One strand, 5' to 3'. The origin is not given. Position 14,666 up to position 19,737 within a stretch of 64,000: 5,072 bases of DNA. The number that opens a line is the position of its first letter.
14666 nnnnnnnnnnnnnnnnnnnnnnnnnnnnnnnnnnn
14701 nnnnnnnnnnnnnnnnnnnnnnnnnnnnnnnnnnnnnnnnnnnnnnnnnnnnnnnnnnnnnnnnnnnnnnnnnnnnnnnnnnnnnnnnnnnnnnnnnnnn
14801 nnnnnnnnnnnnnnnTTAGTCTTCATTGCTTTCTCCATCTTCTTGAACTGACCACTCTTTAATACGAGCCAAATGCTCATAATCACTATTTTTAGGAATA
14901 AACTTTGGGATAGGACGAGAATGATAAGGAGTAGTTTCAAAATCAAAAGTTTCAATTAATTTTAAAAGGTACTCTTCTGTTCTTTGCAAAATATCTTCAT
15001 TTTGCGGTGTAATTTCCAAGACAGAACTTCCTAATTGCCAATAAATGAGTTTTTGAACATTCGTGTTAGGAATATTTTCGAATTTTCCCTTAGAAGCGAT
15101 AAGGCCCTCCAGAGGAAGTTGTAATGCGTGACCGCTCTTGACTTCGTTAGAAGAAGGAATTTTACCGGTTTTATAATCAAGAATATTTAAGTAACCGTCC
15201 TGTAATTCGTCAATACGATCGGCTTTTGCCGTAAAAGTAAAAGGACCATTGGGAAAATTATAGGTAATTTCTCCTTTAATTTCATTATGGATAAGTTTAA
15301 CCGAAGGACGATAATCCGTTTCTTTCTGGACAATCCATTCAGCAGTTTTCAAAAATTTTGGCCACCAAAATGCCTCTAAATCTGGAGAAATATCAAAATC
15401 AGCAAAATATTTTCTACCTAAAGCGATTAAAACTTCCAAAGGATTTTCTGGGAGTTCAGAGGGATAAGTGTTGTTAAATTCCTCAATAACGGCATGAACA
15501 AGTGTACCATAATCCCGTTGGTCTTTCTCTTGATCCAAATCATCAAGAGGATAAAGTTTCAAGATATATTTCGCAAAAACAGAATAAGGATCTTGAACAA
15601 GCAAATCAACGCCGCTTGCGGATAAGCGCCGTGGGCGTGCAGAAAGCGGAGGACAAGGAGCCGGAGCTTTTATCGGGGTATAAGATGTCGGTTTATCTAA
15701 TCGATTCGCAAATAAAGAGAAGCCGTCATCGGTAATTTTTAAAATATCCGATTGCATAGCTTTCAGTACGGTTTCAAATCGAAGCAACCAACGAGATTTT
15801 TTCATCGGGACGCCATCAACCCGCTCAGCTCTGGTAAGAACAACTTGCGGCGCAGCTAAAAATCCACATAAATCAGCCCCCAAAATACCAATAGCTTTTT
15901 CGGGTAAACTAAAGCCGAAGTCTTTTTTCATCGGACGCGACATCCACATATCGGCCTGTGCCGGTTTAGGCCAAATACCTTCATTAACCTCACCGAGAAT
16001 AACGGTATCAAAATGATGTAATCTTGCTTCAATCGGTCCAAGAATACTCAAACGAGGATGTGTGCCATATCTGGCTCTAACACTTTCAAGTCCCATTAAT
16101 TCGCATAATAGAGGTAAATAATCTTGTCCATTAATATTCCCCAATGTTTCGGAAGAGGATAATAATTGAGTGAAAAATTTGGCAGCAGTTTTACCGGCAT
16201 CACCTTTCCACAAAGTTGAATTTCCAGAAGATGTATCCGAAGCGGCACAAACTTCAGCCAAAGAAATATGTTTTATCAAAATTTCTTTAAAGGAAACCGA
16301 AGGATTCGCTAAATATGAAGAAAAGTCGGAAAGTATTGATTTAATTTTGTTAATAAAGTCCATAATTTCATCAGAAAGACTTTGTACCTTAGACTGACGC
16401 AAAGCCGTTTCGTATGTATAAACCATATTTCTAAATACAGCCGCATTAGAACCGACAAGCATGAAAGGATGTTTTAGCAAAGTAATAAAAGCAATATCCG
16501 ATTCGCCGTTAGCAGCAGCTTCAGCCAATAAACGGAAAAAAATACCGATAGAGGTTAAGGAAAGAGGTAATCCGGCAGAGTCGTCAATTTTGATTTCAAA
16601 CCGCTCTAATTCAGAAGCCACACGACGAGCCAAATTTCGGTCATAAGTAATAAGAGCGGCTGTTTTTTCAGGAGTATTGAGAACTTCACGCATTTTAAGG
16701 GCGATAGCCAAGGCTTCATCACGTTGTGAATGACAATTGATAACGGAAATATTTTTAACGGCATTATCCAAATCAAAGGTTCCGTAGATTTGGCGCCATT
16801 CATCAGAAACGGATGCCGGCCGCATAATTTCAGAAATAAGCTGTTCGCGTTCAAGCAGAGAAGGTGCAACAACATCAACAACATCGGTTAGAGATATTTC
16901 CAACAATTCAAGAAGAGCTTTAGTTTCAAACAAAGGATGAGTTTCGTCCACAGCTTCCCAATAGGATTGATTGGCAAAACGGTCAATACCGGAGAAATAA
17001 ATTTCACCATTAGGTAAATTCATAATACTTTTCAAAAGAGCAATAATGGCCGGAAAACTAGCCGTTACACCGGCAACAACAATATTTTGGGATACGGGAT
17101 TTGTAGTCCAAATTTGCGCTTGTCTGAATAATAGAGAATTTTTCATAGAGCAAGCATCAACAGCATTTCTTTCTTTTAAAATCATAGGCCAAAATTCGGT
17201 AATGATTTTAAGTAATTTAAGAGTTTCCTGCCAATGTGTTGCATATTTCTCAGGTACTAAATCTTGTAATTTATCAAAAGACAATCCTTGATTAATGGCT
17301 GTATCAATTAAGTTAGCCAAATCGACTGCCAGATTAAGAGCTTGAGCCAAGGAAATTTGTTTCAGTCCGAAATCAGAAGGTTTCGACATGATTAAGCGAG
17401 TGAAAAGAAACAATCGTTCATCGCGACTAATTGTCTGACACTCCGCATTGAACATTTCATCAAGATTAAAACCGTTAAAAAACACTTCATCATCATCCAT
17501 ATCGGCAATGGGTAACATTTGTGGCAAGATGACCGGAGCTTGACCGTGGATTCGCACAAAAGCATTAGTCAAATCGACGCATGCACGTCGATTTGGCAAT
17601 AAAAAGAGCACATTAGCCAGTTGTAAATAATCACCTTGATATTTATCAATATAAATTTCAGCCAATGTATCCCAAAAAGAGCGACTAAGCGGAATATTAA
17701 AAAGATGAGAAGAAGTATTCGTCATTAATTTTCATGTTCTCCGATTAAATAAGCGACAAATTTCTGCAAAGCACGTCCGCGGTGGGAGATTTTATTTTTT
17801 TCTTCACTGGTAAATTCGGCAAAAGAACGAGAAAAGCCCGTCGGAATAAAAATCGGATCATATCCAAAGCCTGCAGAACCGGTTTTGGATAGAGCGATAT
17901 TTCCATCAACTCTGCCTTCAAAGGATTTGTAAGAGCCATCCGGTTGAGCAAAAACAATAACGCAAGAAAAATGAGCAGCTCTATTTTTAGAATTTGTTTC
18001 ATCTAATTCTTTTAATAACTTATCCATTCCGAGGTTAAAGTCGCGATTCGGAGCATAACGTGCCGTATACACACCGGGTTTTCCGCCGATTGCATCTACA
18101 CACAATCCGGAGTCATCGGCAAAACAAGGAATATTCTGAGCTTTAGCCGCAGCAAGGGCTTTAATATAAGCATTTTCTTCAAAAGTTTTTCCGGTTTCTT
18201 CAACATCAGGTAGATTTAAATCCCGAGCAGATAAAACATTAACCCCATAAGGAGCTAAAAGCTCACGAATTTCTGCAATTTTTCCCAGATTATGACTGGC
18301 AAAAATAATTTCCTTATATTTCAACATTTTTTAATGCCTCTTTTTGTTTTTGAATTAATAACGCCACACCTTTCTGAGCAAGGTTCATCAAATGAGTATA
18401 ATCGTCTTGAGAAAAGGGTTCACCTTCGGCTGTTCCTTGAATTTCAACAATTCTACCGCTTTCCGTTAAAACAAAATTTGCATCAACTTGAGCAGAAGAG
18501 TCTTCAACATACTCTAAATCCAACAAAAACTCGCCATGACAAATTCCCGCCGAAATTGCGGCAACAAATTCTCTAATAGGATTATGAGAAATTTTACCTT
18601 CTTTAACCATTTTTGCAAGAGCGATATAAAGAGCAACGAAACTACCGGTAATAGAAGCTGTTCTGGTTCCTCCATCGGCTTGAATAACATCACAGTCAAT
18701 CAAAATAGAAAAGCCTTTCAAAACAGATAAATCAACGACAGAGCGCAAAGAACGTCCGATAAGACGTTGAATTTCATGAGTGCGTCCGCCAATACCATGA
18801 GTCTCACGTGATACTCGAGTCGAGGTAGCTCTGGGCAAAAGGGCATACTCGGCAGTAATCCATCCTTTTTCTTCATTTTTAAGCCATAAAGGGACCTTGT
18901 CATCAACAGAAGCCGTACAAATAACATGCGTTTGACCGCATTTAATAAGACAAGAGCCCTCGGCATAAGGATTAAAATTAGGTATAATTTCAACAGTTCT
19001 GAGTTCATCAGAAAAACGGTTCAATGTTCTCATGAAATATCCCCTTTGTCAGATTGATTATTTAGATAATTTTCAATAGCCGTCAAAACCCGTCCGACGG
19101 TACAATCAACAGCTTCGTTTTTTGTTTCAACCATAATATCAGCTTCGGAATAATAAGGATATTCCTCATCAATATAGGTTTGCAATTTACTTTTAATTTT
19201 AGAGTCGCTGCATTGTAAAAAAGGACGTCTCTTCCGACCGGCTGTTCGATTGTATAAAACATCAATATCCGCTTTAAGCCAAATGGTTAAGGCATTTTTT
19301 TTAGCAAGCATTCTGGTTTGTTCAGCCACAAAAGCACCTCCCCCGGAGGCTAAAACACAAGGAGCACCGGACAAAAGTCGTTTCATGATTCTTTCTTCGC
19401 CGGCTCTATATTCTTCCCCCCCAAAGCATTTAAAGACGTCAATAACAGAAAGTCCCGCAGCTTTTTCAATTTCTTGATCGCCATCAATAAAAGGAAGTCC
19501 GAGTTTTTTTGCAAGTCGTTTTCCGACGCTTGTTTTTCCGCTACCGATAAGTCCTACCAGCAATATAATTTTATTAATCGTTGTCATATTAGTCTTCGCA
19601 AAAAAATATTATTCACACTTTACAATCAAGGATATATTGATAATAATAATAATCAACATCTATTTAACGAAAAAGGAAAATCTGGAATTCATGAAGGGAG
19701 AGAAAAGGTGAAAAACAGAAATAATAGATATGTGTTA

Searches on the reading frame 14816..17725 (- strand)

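Call 49: search_protein_families(library=pfam, proteins=[window:14816-17725:-], max_evalue=0.0001)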
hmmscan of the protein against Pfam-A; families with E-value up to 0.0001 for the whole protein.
window:14816-17725:- (969 aa): 1 family
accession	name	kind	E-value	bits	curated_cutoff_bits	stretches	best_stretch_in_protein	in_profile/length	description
PF12705.13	PDDEXK_1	-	1.9e-22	80.8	22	1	700-934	1-234/247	PD-(D/E)XK nuclease superfamily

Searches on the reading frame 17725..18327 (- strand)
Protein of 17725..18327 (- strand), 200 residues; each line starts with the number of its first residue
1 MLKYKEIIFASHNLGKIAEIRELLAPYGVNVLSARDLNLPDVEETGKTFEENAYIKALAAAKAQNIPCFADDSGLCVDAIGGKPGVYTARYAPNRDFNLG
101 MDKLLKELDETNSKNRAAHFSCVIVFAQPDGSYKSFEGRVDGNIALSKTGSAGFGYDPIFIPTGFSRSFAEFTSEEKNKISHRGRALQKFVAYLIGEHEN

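Call 50: search_protein_families(library=pfam, proteins=[window:17725-18327:-], max_evalue=0.0001)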
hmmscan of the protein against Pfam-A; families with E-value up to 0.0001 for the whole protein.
window:17725-18327:- (200 aa): 1 family
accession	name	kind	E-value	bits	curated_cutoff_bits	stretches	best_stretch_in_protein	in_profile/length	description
PF01725.21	Ham1p_like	-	2.1e-66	223.8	22.5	1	7-192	1-185/186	Ham1 family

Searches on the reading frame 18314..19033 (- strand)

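Call 50: search_protein_families(library=pfam, proteins=[window:18314-19033:-], max_evalue=0.0001)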
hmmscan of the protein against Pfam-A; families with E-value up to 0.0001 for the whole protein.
window:18314-19033:- (239 aa): 2 families
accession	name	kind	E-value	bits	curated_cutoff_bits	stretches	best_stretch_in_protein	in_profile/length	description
PF01138.27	RNase_PH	-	3.3e-25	89.4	25.5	1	10-138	1-127/130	3' exoribonuclease family, domain 1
PF03725.20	RNase_PH_C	-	2.3e-10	40.7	20.8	1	156-222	2-67/67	3' exoribonuclease family, domain 2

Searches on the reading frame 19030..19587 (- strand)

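Call 50: search_protein_families(library=pfam, proteins=[window:19030-19587:-], max_evalue=0.0001)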
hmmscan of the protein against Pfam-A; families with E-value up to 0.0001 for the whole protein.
window:19030-19587:- (185 aa): 4 families
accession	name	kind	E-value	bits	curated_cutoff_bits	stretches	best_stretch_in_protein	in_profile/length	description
PF01202.28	SKI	-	2.2e-38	132.3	22.1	1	15-168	2-155/159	Shikimate kinase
PF13189.12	Cytidylate_kin2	-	4.3e-09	37.2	28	0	8-44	2-37/176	Cytidylate kinase-like family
PF13238.12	AAA_18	-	4.5e-08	34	29.4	1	8-121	1-114/128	AAA domain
PF13671.12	AAA_33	-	1.8e-07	32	27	1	8-121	2-121/143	AAA domain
